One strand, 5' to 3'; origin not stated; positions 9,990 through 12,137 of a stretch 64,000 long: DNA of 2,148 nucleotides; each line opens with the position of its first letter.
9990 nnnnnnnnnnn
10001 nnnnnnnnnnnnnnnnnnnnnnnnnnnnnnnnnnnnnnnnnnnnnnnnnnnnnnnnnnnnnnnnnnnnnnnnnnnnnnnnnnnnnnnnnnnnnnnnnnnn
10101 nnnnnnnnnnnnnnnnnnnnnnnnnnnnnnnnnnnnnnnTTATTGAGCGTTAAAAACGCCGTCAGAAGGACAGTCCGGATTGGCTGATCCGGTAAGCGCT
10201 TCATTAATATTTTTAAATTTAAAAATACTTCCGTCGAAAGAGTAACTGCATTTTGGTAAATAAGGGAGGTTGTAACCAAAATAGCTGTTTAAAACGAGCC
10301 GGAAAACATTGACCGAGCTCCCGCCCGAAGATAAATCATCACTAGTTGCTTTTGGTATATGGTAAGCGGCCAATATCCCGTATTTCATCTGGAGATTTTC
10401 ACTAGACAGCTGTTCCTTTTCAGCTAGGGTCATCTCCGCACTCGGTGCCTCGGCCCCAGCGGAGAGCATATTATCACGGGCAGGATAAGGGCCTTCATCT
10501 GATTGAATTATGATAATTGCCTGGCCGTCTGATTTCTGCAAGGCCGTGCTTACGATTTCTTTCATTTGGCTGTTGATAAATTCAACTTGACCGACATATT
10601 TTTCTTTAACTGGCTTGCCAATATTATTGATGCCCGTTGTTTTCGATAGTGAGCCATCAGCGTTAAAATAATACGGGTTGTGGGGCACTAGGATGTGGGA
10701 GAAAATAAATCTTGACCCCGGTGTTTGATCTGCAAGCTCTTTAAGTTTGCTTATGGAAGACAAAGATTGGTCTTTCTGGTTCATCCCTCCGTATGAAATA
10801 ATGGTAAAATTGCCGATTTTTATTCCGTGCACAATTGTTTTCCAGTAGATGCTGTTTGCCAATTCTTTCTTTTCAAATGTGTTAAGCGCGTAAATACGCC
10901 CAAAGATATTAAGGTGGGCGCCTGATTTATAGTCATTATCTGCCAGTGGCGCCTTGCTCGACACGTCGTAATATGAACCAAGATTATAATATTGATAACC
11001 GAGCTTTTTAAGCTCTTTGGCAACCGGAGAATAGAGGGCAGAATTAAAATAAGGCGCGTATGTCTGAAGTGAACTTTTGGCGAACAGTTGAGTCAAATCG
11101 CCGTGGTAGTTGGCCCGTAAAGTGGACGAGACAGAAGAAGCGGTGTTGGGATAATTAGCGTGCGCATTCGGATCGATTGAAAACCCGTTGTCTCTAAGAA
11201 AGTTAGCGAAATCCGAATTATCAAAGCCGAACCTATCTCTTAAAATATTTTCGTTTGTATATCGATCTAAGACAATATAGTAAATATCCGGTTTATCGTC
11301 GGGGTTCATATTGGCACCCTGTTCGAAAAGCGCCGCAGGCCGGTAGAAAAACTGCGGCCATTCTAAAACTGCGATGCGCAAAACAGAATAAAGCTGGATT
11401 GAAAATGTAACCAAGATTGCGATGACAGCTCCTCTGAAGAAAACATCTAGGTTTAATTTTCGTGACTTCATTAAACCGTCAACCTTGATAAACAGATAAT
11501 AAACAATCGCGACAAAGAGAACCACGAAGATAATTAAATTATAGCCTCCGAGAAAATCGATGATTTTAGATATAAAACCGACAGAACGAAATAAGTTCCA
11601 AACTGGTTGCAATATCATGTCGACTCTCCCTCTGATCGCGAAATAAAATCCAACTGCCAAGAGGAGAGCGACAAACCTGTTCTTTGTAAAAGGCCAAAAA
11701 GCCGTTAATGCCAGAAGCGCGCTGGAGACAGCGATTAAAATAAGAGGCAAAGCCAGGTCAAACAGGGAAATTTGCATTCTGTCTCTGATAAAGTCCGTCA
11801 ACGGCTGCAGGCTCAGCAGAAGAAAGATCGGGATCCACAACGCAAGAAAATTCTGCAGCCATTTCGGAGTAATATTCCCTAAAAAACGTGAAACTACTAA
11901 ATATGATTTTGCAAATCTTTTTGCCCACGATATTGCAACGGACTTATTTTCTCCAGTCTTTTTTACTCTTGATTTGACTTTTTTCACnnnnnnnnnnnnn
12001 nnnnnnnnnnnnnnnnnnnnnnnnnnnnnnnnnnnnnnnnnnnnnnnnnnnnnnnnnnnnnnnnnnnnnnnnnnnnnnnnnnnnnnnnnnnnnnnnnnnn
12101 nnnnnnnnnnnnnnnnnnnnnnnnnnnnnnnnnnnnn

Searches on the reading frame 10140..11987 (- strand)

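Call 10: search_protein_families(library=pfam, proteins=[window:10140-11987:-], max_evalue=0.001)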
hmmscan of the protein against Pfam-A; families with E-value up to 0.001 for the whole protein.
window:10140-11987:- (615 aa): 1 family
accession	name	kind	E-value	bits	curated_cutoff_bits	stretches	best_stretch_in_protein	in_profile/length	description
PF00884.28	Sulfatase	-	0.00079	19.2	25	0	275-504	42-247/301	Sulfatase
